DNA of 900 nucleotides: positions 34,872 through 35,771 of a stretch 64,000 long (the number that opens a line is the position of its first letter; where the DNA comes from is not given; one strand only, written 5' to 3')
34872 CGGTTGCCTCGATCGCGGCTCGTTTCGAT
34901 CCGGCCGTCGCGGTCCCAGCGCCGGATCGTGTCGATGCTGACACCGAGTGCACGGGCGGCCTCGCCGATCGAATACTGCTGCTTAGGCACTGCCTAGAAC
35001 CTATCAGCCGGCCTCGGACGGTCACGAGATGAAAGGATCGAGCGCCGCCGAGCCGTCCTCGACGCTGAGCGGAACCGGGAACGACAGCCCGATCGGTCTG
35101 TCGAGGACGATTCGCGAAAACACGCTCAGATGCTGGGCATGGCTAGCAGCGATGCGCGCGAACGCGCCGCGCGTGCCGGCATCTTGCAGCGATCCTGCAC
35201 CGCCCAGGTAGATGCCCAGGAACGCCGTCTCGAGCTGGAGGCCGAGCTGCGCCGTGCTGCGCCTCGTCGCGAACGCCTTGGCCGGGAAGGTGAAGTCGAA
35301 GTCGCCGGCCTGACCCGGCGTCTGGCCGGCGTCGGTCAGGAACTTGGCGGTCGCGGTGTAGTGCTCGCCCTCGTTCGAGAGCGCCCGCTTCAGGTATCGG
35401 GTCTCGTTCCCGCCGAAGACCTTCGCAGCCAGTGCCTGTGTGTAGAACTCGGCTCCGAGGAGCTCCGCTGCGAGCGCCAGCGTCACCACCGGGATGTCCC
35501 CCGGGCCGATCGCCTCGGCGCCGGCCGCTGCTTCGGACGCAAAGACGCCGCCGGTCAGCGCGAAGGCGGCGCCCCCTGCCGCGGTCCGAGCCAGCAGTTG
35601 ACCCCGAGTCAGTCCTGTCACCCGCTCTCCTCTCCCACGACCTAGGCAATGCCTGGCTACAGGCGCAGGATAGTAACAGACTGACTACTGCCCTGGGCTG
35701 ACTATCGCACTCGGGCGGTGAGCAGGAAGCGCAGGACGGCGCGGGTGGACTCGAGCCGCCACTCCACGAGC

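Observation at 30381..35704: Recurring 17-bp dyad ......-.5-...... at three promoters around the molybdate genes: candidate operator of the HTH-TOBE regulator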

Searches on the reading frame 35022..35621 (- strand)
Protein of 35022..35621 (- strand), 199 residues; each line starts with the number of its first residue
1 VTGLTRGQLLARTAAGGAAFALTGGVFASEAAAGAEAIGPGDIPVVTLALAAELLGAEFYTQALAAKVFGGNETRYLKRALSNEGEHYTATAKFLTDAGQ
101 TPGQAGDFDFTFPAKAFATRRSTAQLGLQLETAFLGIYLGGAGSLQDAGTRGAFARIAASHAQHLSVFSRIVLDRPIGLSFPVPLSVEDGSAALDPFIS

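Call 7: search_protein_families(library=pfam, proteins=[window:35022-35621:-], max_evalue=0.01)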
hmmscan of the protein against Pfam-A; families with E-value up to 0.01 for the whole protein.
window:35022-35621:- (199 aa): 1 family
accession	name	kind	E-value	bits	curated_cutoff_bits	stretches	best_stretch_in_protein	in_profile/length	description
PF13668.12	Ferritin_2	-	1.6e-15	57.9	24.7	1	42-171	2-135/138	Ferritin-like domain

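Call 8: search_protein_families(library=ncbifam, proteins=[window:35022-35621:-], max_evalue=0.01)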
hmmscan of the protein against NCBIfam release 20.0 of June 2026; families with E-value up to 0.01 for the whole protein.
window:35022-35621:- (199 aa): 0 families
